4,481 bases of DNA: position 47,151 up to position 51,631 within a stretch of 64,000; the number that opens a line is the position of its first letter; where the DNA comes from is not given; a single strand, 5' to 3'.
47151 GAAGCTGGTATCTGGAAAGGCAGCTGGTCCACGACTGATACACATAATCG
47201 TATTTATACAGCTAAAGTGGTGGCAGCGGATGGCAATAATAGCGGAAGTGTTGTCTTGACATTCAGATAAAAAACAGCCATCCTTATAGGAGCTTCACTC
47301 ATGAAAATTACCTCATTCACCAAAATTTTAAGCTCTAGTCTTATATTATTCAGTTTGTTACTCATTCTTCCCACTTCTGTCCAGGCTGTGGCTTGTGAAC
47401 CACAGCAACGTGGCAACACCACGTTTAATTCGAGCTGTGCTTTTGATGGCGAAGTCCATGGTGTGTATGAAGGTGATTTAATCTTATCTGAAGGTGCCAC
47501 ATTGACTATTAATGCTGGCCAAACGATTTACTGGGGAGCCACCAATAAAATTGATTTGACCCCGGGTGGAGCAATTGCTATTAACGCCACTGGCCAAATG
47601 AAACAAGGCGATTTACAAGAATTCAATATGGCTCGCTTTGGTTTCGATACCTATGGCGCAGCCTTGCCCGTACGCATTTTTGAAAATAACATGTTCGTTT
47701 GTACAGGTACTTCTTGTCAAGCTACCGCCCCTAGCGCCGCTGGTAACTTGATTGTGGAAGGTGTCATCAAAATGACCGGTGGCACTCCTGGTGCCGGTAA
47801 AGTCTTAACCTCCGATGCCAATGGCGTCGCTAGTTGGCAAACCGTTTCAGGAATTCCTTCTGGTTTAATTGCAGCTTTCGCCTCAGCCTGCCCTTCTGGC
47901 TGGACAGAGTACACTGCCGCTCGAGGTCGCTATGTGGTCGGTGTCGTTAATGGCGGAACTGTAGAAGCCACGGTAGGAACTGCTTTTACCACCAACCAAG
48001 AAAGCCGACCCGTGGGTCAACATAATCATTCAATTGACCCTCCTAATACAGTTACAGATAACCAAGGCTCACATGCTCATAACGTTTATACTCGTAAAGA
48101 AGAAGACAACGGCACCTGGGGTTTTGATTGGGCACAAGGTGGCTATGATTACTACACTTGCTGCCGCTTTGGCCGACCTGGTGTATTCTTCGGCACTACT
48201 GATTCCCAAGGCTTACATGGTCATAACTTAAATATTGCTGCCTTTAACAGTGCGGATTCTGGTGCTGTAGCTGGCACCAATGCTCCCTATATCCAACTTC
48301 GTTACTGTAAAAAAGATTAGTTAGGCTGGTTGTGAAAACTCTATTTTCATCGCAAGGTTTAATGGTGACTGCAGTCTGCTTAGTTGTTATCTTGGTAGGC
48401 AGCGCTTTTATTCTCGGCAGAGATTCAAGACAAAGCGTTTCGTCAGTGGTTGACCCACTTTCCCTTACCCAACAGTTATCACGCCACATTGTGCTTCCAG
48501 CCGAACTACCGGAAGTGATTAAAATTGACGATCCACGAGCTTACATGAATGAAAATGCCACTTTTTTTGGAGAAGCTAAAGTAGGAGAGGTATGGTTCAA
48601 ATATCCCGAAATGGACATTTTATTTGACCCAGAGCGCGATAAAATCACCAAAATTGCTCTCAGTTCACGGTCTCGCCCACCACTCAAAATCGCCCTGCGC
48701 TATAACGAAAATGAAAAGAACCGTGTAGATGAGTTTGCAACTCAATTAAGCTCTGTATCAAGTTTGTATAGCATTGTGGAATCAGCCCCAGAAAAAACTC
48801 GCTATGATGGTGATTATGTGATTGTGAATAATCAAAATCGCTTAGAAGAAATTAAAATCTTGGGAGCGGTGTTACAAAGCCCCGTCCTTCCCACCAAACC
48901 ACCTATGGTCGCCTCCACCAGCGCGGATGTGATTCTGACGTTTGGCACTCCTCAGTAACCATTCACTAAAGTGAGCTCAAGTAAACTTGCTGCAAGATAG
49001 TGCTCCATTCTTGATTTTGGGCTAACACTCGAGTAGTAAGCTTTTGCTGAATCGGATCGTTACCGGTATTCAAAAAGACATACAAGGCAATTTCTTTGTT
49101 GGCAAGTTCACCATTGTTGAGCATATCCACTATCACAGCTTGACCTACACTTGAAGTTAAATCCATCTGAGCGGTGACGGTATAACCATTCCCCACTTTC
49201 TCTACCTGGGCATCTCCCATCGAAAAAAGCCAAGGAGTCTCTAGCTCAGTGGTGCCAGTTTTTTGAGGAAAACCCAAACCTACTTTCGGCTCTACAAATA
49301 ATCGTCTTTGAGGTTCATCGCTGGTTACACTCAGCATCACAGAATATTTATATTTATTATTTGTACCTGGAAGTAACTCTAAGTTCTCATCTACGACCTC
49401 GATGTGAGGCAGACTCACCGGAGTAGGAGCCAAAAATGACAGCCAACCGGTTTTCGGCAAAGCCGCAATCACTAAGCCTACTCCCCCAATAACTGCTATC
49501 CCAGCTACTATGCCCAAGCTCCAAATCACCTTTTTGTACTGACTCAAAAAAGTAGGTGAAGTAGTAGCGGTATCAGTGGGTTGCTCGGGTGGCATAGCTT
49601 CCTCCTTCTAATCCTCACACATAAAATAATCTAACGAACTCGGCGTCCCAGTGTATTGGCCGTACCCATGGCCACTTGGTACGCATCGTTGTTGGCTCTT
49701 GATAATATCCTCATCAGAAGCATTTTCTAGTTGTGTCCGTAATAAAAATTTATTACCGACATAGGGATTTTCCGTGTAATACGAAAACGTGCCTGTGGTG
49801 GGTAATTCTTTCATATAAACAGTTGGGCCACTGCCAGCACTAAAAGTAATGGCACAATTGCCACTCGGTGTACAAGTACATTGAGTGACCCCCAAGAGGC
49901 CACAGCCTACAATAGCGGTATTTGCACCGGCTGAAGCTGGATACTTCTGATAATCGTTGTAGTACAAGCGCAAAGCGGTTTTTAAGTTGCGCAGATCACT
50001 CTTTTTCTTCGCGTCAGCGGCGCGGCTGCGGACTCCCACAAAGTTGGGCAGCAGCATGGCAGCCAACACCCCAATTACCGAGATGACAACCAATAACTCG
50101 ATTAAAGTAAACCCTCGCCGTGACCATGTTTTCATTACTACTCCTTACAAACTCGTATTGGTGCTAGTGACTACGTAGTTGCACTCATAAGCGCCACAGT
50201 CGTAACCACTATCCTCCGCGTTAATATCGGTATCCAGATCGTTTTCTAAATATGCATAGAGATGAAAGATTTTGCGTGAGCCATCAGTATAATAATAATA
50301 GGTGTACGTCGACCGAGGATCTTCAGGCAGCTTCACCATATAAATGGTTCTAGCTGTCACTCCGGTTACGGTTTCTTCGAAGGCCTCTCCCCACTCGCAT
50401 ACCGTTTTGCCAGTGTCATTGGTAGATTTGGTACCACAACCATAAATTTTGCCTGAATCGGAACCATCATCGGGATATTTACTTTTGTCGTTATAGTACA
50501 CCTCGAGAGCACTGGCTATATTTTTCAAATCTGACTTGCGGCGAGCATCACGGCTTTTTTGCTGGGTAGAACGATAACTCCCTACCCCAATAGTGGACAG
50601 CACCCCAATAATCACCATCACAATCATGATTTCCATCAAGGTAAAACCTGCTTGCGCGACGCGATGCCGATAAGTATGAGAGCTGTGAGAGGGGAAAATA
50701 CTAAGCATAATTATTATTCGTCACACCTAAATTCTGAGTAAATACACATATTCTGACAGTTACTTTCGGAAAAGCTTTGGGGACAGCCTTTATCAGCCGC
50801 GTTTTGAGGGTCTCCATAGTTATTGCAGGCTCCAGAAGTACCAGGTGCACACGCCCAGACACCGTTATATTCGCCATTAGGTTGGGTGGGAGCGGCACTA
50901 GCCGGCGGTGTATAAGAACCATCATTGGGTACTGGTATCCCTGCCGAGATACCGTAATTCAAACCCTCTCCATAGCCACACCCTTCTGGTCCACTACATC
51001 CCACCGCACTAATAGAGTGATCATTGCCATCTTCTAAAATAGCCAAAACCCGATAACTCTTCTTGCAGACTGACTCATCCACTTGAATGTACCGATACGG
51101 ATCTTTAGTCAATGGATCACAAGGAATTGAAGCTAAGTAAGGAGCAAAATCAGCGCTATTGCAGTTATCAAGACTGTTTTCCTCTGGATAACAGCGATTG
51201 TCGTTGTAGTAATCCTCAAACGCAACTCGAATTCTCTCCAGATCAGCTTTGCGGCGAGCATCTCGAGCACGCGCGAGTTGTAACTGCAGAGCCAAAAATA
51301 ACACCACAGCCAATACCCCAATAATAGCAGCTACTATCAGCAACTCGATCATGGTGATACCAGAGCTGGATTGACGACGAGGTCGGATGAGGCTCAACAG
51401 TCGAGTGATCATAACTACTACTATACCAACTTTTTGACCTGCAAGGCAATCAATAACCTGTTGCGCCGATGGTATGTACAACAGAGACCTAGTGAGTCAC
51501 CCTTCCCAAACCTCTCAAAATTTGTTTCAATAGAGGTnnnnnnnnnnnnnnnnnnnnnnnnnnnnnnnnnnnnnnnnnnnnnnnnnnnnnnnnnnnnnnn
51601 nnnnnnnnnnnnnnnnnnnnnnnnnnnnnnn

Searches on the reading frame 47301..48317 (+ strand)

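Call 7: search_protein_families(library=pfam, proteins=[window:47301-48317:+], max_evalue=0.001)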
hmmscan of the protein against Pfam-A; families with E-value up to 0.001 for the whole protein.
window:47301-48317:+ (339 aa): 0 families

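Call 48: search_protein_families(library=pfam, proteins=[window:47301-48317:+], max_evalue=0.1)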
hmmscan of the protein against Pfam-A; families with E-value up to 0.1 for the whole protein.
window:47301-48317:+ (339 aa): 1 family
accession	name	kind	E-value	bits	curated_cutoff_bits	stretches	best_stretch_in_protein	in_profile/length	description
PF09956.15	Phage_cement_2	-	0.012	16.4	24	0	52-90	46-81/103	Phage cement protein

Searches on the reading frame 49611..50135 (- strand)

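Call 79: search_protein_families(library=pfam, proteins=[window:49611-50135:-], max_evalue=0.001)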
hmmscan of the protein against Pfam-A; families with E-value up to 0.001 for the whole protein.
window:49611-50135:- (175 aa): 1 family
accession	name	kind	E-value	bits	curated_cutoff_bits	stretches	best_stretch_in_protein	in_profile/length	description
PF07963.17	N_methyl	-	6.3e-08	32.3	21.2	1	6-29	4-27/27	Prokaryotic N-terminal methylation motif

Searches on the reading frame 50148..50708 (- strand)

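Call 79: search_protein_families(library=pfam, proteins=[window:50148-50708:-], max_evalue=0.001)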
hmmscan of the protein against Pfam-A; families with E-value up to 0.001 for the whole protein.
window:50148-50708:- (187 aa): 1 family
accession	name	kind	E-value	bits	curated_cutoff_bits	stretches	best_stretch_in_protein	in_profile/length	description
PF07963.17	N_methyl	-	6e-07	29.2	21.2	1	18-40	3-25/27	Prokaryotic N-terminal methylation motif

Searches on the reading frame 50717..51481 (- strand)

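Call 79: search_protein_families(library=pfam, proteins=[window:50717-51481:-], max_evalue=0.001)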
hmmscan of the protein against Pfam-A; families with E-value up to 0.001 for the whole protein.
window:50717-51481:- (255 aa): 1 family
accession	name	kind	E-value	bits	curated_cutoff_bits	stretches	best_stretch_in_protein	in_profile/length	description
PF07963.17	N_methyl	-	0.00013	21.8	21.2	1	38-62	3-27/27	Prokaryotic N-terminal methylation motif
